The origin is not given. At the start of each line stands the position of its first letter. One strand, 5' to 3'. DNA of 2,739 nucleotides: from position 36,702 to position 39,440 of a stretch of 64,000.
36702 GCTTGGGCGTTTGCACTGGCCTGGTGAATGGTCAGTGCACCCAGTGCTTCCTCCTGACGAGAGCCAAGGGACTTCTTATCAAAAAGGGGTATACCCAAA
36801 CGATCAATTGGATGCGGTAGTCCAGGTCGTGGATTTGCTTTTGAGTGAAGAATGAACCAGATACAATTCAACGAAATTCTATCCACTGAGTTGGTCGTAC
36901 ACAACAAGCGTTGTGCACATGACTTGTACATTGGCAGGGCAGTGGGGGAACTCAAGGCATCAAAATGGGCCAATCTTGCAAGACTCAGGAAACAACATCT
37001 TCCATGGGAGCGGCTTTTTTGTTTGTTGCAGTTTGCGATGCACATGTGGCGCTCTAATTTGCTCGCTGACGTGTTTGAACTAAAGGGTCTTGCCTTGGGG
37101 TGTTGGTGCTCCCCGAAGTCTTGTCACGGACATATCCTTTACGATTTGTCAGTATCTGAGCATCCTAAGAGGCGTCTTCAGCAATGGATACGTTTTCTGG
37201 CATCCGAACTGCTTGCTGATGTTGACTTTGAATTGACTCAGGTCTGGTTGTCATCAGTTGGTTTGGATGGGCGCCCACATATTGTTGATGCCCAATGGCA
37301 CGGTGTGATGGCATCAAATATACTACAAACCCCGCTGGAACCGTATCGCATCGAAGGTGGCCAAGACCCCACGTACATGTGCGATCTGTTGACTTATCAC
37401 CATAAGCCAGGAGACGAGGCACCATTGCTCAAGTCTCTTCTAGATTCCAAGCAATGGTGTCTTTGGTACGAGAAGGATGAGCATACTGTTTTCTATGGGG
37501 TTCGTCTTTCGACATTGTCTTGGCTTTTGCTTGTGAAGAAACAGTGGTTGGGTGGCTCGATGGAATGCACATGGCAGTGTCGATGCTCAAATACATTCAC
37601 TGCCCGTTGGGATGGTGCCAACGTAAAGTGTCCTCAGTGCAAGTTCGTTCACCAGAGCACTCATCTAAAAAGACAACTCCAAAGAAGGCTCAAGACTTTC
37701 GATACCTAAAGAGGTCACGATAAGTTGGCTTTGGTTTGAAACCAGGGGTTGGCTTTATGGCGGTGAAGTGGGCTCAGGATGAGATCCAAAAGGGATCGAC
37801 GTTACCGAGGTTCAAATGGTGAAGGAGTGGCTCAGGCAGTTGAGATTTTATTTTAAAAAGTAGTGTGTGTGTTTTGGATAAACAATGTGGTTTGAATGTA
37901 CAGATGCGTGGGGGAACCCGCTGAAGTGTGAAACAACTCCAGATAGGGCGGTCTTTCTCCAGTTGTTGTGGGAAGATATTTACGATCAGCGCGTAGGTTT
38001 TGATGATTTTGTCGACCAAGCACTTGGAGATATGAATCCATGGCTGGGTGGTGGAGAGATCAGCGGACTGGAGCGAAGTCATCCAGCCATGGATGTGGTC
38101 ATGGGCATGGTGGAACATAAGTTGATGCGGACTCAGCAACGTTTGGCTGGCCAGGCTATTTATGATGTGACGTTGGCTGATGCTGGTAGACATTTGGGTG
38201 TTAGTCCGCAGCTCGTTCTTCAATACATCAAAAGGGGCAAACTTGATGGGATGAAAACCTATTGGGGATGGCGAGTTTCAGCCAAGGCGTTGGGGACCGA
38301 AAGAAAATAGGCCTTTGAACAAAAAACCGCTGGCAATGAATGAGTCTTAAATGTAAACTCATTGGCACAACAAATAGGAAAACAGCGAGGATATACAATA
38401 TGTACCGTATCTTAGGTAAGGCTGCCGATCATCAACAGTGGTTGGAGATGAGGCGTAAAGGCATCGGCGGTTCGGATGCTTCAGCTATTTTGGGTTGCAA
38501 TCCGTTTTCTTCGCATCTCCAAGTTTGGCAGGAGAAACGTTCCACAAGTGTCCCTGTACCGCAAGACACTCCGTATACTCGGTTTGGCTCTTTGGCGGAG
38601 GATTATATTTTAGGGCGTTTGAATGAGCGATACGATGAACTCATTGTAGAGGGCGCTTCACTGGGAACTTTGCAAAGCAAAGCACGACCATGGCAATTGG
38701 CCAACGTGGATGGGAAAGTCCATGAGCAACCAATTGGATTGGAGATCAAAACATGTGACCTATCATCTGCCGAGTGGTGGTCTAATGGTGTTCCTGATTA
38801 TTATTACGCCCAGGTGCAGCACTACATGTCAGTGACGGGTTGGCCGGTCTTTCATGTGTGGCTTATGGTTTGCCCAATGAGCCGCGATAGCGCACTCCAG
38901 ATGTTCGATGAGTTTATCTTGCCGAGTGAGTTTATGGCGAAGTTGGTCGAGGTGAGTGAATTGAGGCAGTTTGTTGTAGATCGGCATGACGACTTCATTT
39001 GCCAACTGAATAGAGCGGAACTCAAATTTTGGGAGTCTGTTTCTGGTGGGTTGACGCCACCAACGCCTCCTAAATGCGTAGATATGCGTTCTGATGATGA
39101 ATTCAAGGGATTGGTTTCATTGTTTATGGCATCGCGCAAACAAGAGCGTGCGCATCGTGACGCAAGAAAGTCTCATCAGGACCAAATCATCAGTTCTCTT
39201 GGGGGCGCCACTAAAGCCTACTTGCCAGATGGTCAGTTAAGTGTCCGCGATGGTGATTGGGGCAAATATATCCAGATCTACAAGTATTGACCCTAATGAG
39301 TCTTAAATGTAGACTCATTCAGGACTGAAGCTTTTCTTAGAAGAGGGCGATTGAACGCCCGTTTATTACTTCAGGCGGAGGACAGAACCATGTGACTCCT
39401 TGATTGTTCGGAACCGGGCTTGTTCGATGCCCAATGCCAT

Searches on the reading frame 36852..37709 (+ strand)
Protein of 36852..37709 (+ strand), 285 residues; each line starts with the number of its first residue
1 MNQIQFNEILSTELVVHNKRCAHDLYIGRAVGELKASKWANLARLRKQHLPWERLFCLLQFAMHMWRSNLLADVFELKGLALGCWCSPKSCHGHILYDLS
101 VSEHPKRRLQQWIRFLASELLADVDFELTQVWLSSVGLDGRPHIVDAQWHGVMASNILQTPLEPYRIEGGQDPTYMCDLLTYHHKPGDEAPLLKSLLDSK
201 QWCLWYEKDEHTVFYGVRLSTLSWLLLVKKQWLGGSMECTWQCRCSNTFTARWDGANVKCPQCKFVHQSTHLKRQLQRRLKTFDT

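Call 13: search_protein_families(library=phrogs, proteins=[window:36852-37709:+], max_evalue=0.001)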
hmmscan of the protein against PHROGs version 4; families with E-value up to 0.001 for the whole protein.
window:36852-37709:+ (285 aa): 1 family
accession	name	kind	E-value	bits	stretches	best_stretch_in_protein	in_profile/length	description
phrog_464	-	unknown function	6.1e-11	43.5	1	17-97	195-282/322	unknown function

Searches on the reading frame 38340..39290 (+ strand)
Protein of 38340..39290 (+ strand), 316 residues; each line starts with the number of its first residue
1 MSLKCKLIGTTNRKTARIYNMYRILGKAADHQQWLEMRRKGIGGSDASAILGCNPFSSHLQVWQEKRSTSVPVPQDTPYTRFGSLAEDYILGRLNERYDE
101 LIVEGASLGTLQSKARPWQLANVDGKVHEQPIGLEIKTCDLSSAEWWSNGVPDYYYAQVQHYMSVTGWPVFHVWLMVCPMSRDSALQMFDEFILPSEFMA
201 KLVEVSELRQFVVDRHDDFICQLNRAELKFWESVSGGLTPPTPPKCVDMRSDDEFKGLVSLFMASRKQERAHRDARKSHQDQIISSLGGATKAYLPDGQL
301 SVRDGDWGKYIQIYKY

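Call 13: search_protein_families(library=phrogs, proteins=[window:38340-39290:+], max_evalue=0.001)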
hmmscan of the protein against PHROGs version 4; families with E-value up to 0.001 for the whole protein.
window:38340-39290:+ (316 aa): 2 families
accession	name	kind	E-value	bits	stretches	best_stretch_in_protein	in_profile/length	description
phrog_434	-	DNA, RNA and nucleotide metabolism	1.8e-57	196.2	1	15-299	41-318/372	RecE-like recombination exonuclease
phrog_8474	-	unknown function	2.3e-06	28.3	1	27-55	20-48/48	-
